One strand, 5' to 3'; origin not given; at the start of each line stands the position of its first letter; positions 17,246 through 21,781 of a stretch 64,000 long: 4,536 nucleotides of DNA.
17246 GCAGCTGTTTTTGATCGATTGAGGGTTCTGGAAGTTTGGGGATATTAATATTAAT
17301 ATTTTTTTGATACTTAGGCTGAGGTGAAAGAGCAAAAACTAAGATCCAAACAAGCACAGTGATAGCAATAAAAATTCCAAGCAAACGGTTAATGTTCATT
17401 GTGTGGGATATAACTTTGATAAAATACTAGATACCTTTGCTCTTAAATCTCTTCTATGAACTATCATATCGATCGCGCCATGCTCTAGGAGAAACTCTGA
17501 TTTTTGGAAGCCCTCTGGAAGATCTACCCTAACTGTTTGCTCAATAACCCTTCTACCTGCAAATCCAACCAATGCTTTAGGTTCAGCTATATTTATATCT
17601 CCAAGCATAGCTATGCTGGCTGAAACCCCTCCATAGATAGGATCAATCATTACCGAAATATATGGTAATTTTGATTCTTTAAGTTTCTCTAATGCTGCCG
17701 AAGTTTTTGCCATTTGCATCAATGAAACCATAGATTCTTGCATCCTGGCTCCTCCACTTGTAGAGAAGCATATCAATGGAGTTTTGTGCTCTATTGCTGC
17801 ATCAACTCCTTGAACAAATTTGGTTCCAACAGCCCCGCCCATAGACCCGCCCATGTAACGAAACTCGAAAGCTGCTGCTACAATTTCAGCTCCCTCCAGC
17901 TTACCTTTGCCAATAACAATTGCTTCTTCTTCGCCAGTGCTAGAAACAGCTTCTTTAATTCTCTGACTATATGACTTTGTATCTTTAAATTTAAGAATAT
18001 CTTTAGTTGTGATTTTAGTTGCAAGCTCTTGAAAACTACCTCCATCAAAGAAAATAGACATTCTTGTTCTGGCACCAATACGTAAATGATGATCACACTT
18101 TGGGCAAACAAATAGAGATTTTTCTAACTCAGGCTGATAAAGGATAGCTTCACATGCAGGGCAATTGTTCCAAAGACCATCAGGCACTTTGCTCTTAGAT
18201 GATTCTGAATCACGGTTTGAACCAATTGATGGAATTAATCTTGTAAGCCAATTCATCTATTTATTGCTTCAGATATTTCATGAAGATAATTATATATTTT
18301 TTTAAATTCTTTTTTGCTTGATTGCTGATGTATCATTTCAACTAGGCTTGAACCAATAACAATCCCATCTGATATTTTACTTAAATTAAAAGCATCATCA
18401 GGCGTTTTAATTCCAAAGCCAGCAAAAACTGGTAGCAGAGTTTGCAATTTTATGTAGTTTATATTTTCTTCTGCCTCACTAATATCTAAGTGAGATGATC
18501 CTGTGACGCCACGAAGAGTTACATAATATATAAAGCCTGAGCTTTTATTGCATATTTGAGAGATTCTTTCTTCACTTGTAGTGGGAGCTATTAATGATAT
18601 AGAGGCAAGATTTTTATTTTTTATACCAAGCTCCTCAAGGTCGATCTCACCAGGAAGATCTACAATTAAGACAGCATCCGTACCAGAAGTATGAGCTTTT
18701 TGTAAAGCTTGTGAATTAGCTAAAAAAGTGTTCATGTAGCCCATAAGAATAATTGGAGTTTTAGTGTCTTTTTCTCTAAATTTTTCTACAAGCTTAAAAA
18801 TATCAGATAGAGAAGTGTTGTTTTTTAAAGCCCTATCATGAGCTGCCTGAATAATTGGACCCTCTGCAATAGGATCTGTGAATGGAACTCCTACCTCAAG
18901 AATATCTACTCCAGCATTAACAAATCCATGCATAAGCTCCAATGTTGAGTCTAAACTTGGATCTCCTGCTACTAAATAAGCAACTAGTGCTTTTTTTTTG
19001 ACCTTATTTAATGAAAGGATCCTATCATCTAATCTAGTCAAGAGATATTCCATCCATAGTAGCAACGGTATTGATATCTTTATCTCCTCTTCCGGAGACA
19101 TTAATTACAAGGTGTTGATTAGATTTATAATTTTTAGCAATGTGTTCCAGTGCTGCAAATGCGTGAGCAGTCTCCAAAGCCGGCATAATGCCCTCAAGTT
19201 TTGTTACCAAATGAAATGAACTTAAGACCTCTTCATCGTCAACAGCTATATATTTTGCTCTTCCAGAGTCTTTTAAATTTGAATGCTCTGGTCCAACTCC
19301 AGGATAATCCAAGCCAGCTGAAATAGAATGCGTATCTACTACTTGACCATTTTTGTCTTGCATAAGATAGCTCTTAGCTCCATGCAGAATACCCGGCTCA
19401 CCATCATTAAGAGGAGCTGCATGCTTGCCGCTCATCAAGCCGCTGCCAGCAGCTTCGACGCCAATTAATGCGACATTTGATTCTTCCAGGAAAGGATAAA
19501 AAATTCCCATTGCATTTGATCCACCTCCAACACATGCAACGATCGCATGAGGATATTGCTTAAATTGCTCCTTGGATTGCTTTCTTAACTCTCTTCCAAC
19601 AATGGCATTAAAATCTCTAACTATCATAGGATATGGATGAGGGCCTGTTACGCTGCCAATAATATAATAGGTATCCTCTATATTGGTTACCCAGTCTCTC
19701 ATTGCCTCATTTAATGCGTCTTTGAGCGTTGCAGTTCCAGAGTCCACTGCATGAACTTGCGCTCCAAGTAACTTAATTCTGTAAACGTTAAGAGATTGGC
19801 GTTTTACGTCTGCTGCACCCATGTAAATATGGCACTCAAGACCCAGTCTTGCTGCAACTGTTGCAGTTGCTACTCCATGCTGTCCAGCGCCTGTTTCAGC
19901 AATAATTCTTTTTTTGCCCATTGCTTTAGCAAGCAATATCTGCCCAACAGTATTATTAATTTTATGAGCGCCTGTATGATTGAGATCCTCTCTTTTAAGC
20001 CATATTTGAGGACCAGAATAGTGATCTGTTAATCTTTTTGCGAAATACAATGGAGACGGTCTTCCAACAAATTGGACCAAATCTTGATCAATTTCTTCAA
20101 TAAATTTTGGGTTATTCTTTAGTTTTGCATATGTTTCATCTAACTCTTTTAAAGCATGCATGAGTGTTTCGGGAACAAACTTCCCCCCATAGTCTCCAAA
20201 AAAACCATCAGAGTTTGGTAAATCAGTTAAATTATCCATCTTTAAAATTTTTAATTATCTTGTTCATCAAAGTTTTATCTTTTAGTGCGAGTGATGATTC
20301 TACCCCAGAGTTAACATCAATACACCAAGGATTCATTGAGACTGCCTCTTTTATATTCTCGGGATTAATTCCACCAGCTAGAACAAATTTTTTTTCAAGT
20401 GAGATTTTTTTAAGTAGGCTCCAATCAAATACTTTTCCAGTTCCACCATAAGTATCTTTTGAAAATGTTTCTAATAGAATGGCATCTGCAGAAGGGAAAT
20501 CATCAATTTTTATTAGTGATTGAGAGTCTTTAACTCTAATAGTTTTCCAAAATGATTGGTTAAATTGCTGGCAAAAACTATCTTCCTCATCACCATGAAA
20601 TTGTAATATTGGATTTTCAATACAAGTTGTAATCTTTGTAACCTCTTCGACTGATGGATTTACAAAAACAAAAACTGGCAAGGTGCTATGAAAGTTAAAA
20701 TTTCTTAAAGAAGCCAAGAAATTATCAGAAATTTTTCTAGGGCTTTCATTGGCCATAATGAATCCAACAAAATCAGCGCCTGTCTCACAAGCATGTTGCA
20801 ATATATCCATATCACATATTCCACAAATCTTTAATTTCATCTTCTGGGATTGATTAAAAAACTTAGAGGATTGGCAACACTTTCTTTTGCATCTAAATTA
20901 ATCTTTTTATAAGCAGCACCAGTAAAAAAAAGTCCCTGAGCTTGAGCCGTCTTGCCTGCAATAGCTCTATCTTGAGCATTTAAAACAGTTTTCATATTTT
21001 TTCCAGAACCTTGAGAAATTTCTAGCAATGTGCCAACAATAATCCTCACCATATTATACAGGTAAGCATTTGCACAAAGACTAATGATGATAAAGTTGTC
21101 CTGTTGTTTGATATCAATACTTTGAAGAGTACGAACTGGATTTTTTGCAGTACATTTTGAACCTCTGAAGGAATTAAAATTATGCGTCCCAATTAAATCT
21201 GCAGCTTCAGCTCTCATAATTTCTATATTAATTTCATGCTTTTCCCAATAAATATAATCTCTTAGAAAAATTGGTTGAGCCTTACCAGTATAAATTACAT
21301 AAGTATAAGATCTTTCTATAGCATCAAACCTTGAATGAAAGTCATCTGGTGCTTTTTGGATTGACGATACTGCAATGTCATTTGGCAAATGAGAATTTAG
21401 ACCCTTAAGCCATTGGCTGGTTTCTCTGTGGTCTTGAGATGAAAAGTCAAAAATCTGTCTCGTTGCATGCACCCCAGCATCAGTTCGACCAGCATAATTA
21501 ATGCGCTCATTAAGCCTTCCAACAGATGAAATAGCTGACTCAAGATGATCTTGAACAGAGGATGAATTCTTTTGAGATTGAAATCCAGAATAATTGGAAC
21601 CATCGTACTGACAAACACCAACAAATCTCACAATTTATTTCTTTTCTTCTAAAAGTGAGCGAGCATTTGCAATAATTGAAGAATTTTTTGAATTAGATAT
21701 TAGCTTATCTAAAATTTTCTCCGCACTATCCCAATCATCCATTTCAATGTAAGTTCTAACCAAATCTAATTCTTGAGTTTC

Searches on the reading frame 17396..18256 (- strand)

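Call 58: search_protein_families(library=pfam, max_evalue=0.00001, proteins=[window:17396-18256:-])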
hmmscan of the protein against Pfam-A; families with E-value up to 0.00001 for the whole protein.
window:17396-18256:- (286 aa): 2 families
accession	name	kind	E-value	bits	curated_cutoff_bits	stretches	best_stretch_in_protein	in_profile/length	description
PF01039.27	Carboxyl_trans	-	1e-15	57.8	22.3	1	94-240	24-175/493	Carboxyl transferase domain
PF17848.7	Zn_ribbon_ACC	-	3.6e-10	40.3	24.5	1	29-54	1-26/26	Acetyl-CoA carboxylase zinc finger domain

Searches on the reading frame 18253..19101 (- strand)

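Call 58: search_protein_families(library=pfam, max_evalue=0.00001, proteins=[window:18253-19101:-])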
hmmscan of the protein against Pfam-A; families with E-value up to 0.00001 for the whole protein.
window:18253-19101:- (282 aa): 1 family
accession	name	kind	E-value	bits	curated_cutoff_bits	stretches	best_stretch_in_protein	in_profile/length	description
PF00290.26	Trp_syntA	-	7.1e-72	241.9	27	1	31-276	4-254/259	Tryptophan synthase alpha chain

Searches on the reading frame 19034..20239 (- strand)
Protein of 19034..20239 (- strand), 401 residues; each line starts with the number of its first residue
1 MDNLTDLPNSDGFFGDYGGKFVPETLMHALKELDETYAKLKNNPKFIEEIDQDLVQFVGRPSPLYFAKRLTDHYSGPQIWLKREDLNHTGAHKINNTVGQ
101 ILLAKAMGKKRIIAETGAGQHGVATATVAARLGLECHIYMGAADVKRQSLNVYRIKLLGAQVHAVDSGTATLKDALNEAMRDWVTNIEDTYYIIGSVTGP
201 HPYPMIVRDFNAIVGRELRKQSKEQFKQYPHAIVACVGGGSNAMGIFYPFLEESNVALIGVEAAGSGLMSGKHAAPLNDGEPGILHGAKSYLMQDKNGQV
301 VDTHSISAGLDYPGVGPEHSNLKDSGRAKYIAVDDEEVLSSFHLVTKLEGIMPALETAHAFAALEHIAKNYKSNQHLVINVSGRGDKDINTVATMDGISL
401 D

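Call 58: search_protein_families(library=pfam, max_evalue=0.00001, proteins=[window:19034-20239:-])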
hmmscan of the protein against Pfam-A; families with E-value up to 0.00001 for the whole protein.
window:19034-20239:- (401 aa): 1 family
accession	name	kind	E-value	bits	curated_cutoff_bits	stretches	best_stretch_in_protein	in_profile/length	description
PF00291.31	PALP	-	4.5e-46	158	35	1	58-383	4-295/295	Pyridoxal-phosphate dependent enzyme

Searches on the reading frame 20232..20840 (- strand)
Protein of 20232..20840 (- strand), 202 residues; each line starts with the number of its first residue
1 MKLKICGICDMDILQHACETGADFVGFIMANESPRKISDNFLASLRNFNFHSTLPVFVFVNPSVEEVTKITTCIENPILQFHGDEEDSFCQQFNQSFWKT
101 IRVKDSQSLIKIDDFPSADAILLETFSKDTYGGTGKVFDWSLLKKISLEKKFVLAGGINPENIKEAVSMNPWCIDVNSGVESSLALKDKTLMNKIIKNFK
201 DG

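Call 58: search_protein_families(library=pfam, max_evalue=0.00001, proteins=[window:20232-20840:-])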
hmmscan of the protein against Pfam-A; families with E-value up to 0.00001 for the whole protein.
window:20232-20840:- (202 aa): 1 family
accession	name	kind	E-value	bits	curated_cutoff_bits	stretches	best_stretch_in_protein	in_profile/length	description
PF00697.28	PRAI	-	6e-39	134.2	22.7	1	4-198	2-193/193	N-(5'phosphoribosyl)anthranilate (PRA) isomerase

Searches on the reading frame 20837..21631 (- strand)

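Call 58: search_protein_families(library=pfam, max_evalue=0.00001, proteins=[window:20837-21631:-])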
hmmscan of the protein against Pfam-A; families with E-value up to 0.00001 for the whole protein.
window:20837-21631:- (264 aa): 1 family
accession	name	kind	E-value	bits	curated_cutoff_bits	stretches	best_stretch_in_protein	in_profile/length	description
PF01416.25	PseudoU_synth_1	-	7.5e-38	129.8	23.3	2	143-241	2-107/108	tRNA pseudouridine synthase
